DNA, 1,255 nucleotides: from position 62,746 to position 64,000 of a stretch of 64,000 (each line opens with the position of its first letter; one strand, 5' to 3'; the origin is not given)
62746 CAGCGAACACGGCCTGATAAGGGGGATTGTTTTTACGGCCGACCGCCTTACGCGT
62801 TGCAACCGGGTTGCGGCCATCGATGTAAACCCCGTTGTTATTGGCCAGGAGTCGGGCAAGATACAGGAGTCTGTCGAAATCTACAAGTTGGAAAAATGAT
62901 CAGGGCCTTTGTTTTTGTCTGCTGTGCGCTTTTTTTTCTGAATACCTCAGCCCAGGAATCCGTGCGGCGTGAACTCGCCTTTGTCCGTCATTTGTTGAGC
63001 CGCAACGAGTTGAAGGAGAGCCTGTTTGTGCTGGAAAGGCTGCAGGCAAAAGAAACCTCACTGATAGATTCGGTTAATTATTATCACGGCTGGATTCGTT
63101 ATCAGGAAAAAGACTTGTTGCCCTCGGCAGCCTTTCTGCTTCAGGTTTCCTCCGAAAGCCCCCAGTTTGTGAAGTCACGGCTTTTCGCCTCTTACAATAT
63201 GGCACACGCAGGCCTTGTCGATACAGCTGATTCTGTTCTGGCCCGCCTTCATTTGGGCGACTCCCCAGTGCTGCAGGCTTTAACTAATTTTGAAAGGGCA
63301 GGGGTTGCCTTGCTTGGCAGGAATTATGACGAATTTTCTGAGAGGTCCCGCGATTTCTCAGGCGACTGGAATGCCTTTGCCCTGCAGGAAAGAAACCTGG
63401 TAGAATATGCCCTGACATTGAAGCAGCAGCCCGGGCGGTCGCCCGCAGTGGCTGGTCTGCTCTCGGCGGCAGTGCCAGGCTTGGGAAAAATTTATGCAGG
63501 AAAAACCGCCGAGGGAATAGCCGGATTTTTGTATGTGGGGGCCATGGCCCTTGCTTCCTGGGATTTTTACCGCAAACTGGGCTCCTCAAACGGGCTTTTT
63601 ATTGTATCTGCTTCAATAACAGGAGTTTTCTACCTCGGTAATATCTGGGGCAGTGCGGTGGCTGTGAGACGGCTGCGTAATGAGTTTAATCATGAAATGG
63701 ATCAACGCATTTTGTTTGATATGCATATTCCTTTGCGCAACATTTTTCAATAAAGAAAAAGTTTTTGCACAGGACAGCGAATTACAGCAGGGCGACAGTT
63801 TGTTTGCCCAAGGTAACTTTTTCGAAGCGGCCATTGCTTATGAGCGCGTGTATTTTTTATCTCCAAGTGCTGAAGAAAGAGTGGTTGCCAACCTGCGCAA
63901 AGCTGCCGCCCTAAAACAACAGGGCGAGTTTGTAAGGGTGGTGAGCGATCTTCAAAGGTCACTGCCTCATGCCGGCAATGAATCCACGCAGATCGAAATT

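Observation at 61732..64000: Four overlapping envelope genes: LolA-like, extended YidD-like, membrane protein, TPR-like protein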

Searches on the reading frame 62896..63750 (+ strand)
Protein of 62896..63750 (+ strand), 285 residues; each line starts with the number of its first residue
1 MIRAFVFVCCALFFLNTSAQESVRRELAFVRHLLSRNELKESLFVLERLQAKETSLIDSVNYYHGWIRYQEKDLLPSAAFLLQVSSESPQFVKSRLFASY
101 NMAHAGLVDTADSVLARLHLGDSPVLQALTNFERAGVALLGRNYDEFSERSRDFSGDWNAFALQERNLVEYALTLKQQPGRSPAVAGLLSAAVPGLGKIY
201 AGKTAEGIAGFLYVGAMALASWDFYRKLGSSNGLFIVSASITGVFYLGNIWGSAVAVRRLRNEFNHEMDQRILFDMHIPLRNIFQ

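Call 3: search_protein_families(library=pfam, proteins=[window:62896-63750:+], max_evalue=1)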
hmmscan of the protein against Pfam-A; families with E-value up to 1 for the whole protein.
window:62896-63750:+ (285 aa): 2 families
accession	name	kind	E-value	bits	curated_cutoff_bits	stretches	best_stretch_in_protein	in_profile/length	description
PF05154.21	TM2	-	0.043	14.5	27.9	1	180-219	2-44/51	TM2 domain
PF18935.5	DUF5683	-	0.084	13.3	26.7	1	182-205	4-27/151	Family of unknown function (DUF5683)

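Call 4: search_protein_families(library=ncbifam, proteins=[window:62896-63750:+], max_evalue=1)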
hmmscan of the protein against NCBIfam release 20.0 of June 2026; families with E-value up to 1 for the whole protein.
window:62896-63750:+ (285 aa): 0 families

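Call 5: find_encoding_contigs(protein=window:62896-63750:+, flank=10000, max_places=6)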
Protein window:62896-63750:+ (285 aa): 4 contigs read that carry it; 3 places shown.
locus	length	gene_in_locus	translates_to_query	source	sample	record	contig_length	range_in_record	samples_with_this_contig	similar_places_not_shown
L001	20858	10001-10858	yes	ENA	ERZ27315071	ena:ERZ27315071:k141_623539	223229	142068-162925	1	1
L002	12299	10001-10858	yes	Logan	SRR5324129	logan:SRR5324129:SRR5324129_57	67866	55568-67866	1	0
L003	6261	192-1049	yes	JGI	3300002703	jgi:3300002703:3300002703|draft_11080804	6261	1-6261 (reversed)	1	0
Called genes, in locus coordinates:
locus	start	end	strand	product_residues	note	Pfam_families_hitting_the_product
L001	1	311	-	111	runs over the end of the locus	PF01035:DNA_binding_1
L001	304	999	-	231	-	PF24675:NpmA (weak), PF02390:Methyltransf_4, PF13649:Methyltransf_25, PF13847:Methyltransf_31 (weak), PF08242:Methyltransf_12 (weak)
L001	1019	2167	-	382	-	PF18174:HU-CCDC81_bac_1, PF18291:HU-HIG (faint), PF00216:Bac_DNA_binding (weak), PF18175:HU-CCDC81_bac_2, PF05036:SPOR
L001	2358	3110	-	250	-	PF02348:CTP_transf_3, PF12804:NTP_transf_3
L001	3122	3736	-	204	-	PF01712:dNK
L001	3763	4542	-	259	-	-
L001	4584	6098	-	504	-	PF03321:GH3, PF23571:GH3_M, PF23572:GH3_C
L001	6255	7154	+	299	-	PF03976:PPK2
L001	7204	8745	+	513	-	PF00512:HisKA (faint), PF02518:HATPase_c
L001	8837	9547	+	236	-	-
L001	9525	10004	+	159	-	PF01809:YidD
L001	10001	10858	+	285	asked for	-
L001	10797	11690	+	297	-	-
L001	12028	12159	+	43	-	-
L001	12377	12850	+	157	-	-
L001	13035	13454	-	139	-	PF05154:TM2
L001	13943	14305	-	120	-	PF08378:NERD, PF02021:UPF0102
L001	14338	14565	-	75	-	PF02700:PurS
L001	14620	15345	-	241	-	PF01066:CDP-OH_P_transf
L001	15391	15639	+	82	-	-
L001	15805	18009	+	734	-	PF26550:Tricorn_2nd (faint), PF07676:PD40 (faint), PF00930:DPPIV_N, PF26549:Tricorn_N (faint), PF20434:BD-FAE (faint), PF02129:Peptidase_S15 (weak), PF00326:Peptidase_S9, PF01738:DLH, +1 more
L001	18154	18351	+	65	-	PF01165:Ribosomal_S21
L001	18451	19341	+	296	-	PF02899:Phage_int_SAM_1, PF00589:Phage_integrase, PF22823:MrpR_C_cat (weak)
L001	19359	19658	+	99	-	PF02482:Ribosomal_S30AE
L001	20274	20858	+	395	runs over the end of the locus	PF00009:GTP_EFTU, PF03144:GTP_EFTU_D2, PF03143:GTP_EFTU_D3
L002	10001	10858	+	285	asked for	-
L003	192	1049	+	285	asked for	-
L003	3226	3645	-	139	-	PF05154:TM2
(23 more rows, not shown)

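Call 20: find_homologous_proteins(query=window:62896-63750:+)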
Query window:62896-63750:+ (285 aa): 150 proteins with E <= 0.001 among 4751 candidates; the best 120 are listed.
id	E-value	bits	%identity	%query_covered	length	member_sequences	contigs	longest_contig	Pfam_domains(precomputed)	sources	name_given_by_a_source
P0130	4.5e-184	628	100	100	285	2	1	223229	-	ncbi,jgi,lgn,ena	-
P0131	1.2e-131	456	73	100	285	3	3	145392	-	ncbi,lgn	-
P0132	6.0e-108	378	65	94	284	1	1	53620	-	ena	-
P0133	5.9e-104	365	61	100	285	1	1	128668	-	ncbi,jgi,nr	ncbi:MAG: hypothetical protein V2I46_10800 [Bacteroides sp.]|jgi:hypothetical protein|nr:hypothetica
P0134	1.7e-103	364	61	100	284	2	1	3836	-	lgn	-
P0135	4.8e-103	362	63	94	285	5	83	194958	-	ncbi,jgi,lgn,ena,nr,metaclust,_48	ncbi:MAG: hypothetical protein RBS53_03205 [Bacteroidales bacterium]|jgi:TM2 domain-containing membr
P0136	2.3e-102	360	60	100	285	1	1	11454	-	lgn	-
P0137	3.5e-101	356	61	94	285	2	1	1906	-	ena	-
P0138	4.8e-100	352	61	96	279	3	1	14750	-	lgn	-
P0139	7.9e-88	312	56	93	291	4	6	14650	-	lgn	-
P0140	1.2e-86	308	53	99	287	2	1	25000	-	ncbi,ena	-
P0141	3.6e-86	307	53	98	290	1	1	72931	-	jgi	jgi:TM2 domain-containing membrane protein YozV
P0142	4.9e-86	306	53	98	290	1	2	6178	-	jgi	jgi:TM2 domain-containing membrane protein YozV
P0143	7.3e-86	306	56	91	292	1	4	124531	-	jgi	jgi:hypothetical protein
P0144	1.8e-84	301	56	91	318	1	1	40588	-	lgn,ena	-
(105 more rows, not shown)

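Call 26: search_protein_families(library=pfam, alignment_id=A3, max_evalue=0.01)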
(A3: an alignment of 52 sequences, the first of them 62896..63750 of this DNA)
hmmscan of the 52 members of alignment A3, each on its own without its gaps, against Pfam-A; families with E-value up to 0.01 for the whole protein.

A. member 1, window:62896-63750:+ (285 aa): 0 families

B. families by the number of members that match (of 52 scanned): 6 families
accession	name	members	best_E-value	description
PF12895.13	ANAPC3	4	0.00077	Anaphase-promoting complex, cyclosome, subunit 3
PF13432.12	TPR_16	3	0.0051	Tetratricopeptide repeat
PF14559.12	TPR_19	1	0.005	Tetratricopeptide repeat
PF23126.1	DUF7048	1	0.0066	Domain of unknown function (DUF7048)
PF18935.5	DUF5683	1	0.0084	Family of unknown function (DUF5683)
PF10688.14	Imp-YgjV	1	0.0092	Bacterial inner membrane protein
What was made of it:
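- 62896..63753 (+): ORF3 (285 aa): signal peptide (...NTSA|QE), a TPR-like helical ectodomain (about residues 25-177), the motif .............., two Gly/Ala-rich hydrophobic helices (about 204-228 and 233-256) and a conserved basic/amphipathic tail. No Pfam family matches (call 26).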

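Call 27: search_solved_structures(query=A3, max_evalue=10)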
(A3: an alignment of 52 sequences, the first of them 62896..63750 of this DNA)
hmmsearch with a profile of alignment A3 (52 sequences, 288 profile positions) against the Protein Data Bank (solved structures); distinct sequences matched with E-value up to 10: 4.
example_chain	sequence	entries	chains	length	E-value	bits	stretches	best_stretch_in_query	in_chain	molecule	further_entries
6sw4_A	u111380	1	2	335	0.46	12.9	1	99-214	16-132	Arabinose binding protein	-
2kc7_A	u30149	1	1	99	0.56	12.6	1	29-71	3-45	bfr218_protein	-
7rro_H4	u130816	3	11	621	3.1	10.2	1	111-196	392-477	Outer dynein arm-docking complex subunit 3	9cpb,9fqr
8p0s_A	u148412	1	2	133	5.8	9.3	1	116-193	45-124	Rho-associated protein kinase 1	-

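Call 39: predict_structure(alignment_id=A3)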
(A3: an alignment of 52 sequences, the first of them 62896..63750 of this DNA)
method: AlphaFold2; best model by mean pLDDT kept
length: 285 residues; sequences in the alignment: 52
mean_pLDDT: 94.5   pTM: 0.82
mean pLDDT of the five models: 94.5, 93.9, 93.8, 93.4, 92.5
residues with pLDDT >= 90: 257; 70-90: 27; 50-70: 1; < 50: 0
segments of 3 or more residues with pLDDT < 50: none
pLDDT, mean of each block of 10 residues (from residue 1): 83 77 94 95 94 94 97 97 96 97 98 95 93 98 98 94 97 95 95 95 94 96 96 95 96 95 96 97 90
secondary structure, 60 per line:
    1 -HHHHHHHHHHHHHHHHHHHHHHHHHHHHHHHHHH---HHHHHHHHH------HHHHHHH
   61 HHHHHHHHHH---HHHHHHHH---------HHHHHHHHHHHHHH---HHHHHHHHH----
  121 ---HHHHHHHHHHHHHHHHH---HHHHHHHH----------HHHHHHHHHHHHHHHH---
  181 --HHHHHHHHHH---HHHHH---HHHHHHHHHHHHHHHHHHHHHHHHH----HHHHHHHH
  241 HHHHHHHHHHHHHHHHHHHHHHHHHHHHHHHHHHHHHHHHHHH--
elements in order: H2-35 H39-47 H54-70 H74-81 H91-104 H108-116 H124-140 H144-151 H162-177 H183-192 H196-200 H204-228 H233-283
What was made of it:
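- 62896..63753 (+): The AF2 model has pLDDT 94.5 and is all-helical (call 39).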

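Call 44: fold_search(model_id=the predicted structure, library=pdb)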
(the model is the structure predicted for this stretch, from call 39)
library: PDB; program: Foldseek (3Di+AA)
matches with E <= 10: 1085; with E <= 0.001: 0
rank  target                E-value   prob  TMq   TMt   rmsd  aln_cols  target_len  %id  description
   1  4y6w                  7.5e-02  1.00  0.35  0.45   8.6       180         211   15  Crystal structure of Podosopora anserina putative kinesin light chain nearly identical TPR-like repeats (released 2015-10-07)
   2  3ash_A                7.8e-02  1.00  0.30  0.45   7.9       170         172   12  MamA D159K mutant 1 (released 2011-07-20)
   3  9gaw_J                8.5e-02  1.00  0.35  0.21  20.1       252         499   15  High-resolution structure of the Anaphase-promoting complex/cyclosome (APC/C) bound to co-activator Cdh1 (released 2024-08-14)
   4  4i17                  9.7e-02  0.97  0.29  0.35  16.2       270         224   10  Crystal structure of a TPR repeats protein (BF2334) from Bacteroides fragilis NCTC 9343 at 1.50 A resolution (released 2012-12-12)
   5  8zht_B                1.0e-01  1.00  0.46  0.71   3.6       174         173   13  Structure of PpiD-YfgM complex (released 2025-02-12)
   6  2jlb_A                1.0e-01  1.00  0.34  0.20   9.3       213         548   14  Xanthomonas campestris putative OGT (XCC0866), complex with UDP- GlcNAc phosphonate analogue (released 2008-11-25)
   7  7rqf_A                1.0e-01  0.99  0.37  0.22  17.5       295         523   17  Crystal Structure of LbcA (lipoprotein binding partner of CtpA) of Pseudomonas aeruginosa (released 2022-04-27)
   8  2q7f_A                1.1e-01  1.00  0.38  0.53   5.6       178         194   16  Crystal structure of YrrB: a TPR protein with an unusual peptide-binding site (released 2007-08-07)
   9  2qfc_A                1.1e-01  0.99  0.32  0.32  20.2       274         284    9  Crystal Structure of Bacillus thuringiensis PlcR complexed with PapR (released 2007-11-06)
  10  4y6c                  1.2e-01  1.00  0.36  0.46   6.5       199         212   14  Q17M crystal structure of Podosopora anserina putative kinesin light chain nearly identical TPR-like repeats (released 2015-10-07)
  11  8h38_C                1.2e-01  0.96  0.33  0.25  14.9       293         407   10  Cryo-EM Structure of the KBTBD2-CRL3~N8-CSN(mutate) complex (released 2023-10-11)
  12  4fsc_A                1.2e-01  0.98  0.31  0.34  19.0       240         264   10  Crystal Structure of Bacillus thuringiensis PlcR in its apo form (released 2013-03-13)
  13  4hny_C                1.2e-01  0.97  0.34  0.14  17.8       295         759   14  Apo N-terminal acetyltransferase complex A (released 2014-03-26)
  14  7vep                  1.3e-01  1.00  0.41  0.42   3.6       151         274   16  Crystal structure and biophysical characterization of TPR domain of EccA5 from ESX-5 pathway of Mycobacterium tuberculos (released 2022-09-14)
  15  2vsn_A                1.3e-01  0.99  0.31  0.19   9.7       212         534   12  Structure and topological arrangement of an O-GlcNAc transferase homolog: insight into molecular control of intracellu (released 2008-06-10)
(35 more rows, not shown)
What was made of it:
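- On TPR proteins / YfgM (PF09976 TPR_21): YfgM gives TMt 0.71 (call 44).
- Closest known: YfgM-PpiD, the periplasmic TPR/chaperone ancillary complex of the SecYEG translocon. Same: The best geometric match of the ORF3 model is YfgM, 8zht_B (TMt 0.71, rmsd 3.6 over 174 columns, call 44).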

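Call 64: search_protein_families(library=pfam, proteins=[L001:10797-11687:+, L001:13035-13454:-, L001:12377-12847:+], max_evalue=0.1)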
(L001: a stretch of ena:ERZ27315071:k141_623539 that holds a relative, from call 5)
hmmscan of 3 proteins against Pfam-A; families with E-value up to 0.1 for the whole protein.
L001:10797-11687:+ (297 aa): 3 families
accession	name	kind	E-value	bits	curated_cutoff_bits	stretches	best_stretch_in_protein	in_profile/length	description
PF07719.23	TPR_2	-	0.00097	19.5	27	1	33-58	7-32/34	Tetratricopeptide repeat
PF18935.5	DUF5683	-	0.043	14.3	26.7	1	194-215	3-24/151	Family of unknown function (DUF5683)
PF03808.19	Glyco_tran_WecG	-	0.096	12.9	27.4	0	244-283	121-160/168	Glycosyl transferase WecG/TagA/CpsF family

L001:13035-13454:- (139 aa): 2 families
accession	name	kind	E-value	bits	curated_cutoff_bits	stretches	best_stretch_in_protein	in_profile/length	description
PF05154.21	TM2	-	2.1e-11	44.3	27.9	1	66-116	1-51/51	TM2 domain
PF00879.23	Defensin_propep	-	0.03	15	23.6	1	3-41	2-40/51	Defensin propeptide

L001:12377-12847:+ (157 aa): 0 families
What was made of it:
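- On TM2 domain (PF05154), for the ORF3/ORF4 C-terminal anchors: The separate partner gene does meet it, at 44.3 bits (call 64).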

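Call 76: search_protein_families(library=padloc, proteins=[window:62896-63750:+, L001:10797-11687:+, L001:13035-13454:-], max_evalue=0.01)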
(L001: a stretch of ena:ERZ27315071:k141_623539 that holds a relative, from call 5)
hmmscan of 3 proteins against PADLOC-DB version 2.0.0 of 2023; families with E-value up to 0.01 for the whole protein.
window:62896-63750:+ (285 aa): 0 families

L001:10797-11687:+ (297 aa): 0 families

L001:13035-13454:- (139 aa): 0 families

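Call 77: search_protein_families(library=ncbifam, proteins=[L001:10797-11687:+, L001:13035-13454:-, L001:12377-12847:+], max_evalue=0.01)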
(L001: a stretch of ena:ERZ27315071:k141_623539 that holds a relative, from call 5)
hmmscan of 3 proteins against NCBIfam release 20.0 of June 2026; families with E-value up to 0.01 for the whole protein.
L001:10797-11687:+ (297 aa): 1 family
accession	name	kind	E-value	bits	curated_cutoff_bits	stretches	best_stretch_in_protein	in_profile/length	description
NF052230.1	T9SS_PorE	exception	0.0041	15.5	600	1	27-132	18-122/648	PorE family type IX secretion system protein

L001:13035-13454:- (139 aa): 0 families

L001:12377-12847:+ (157 aa): 1 family
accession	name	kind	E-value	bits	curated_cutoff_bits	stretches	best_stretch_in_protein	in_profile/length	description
TIGR03696.1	Rhs_assc_core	domain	1.4e-07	31.9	32.5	1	121-154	32-64/76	RHS repeat-associated core domain-containing protein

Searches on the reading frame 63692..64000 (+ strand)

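Call 3: search_protein_families(library=pfam, proteins=[window:63692-64000:+], max_evalue=1)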
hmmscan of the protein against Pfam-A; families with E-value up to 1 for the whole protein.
window:63692-64000:+ (103 aa): 5 families
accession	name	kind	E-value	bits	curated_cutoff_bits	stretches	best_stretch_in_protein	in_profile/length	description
PF07719.23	TPR_2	-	0.00027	21.3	27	1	33-58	7-32/34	Tetratricopeptide repeat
PF13174.12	TPR_6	-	0.04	15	26.3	1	29-53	2-26/33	Tetratricopeptide repeat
PF09976.15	TPR_21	-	0.041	14.1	25.5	1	21-89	70-138/193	Tetratricopeptide repeat-like domain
PF13432.12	TPR_16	-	0.079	13.9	32.7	1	32-61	2-28/65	Tetratricopeptide repeat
PF22268.1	DUF6954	-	0.23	11.6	27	0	1-19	1-19/58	Family of unknown function (DUF6954)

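Call 4: search_protein_families(library=ncbifam, proteins=[window:63692-64000:+], max_evalue=1)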
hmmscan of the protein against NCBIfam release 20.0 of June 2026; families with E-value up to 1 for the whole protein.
window:63692-64000:+ (103 aa): 3 families
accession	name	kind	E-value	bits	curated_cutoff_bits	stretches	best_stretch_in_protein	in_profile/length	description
NF052230.1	T9SS_PorE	exception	0.0033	15.8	600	1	26-78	17-71/648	PorE family type IX secretion system protein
NF004594.0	PRK05928.4-3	equivalog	0.089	12.2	365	1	37-77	150-190/237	uroporphyrinogen-III synthase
NF050080.1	pilus_FilD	exception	0.12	10.6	970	1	40-82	177-219/549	putative pilus system OmpP1/FadL family transporter FilD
